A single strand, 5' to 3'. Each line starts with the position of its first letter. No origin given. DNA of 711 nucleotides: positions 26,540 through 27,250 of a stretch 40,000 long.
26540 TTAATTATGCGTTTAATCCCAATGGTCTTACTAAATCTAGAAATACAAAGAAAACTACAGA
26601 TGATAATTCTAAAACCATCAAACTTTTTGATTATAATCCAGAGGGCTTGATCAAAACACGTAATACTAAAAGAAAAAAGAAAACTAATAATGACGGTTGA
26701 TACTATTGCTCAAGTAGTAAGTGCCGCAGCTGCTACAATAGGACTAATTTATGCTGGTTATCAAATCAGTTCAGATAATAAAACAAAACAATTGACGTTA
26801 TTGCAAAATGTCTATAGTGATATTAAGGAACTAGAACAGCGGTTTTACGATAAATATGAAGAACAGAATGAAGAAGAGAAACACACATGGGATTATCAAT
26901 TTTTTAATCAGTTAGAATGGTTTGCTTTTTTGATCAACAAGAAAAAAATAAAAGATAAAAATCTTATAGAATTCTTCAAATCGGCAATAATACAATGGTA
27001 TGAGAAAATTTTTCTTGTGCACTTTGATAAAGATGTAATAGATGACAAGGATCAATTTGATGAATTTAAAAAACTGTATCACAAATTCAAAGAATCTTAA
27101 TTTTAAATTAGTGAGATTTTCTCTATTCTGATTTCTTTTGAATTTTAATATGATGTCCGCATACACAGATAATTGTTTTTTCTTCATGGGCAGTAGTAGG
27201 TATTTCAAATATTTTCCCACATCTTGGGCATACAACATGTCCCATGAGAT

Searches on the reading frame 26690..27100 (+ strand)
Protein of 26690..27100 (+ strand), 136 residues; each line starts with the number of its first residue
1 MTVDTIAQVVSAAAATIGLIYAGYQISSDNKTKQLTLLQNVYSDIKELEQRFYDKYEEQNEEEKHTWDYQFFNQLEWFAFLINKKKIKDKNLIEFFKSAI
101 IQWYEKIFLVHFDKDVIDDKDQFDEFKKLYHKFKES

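Call 7: search_protein_families(library=padloc, proteins=[window:26690-27100:+], max_evalue=1)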
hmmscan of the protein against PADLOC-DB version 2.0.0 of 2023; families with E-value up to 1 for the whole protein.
window:26690-27100:+ (136 aa): 0 families

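Call 8: search_protein_families(library=ncbifam, proteins=[window:26690-27100:+], max_evalue=1)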
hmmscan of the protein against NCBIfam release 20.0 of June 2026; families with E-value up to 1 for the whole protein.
window:26690-27100:+ (136 aa): 0 families

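Call 9: search_protein_families(library=phrogs, proteins=[window:26690-27100:+], max_evalue=1)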
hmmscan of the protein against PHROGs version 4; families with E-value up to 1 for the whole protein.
window:26690-27100:+ (136 aa): 4 families
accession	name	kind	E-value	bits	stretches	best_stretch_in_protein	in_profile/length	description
phrog_1152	-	lysis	0.03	15.3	1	9-65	16-83/127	Rz-like spanin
phrog_38386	-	unknown function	0.3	9.1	1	14-56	1038-1080/1703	-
phrog_11975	-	unknown function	0.69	9.8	1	40-132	236-329/370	-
phrog_17370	-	unknown function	0.78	10.6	1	15-67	79-131/156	-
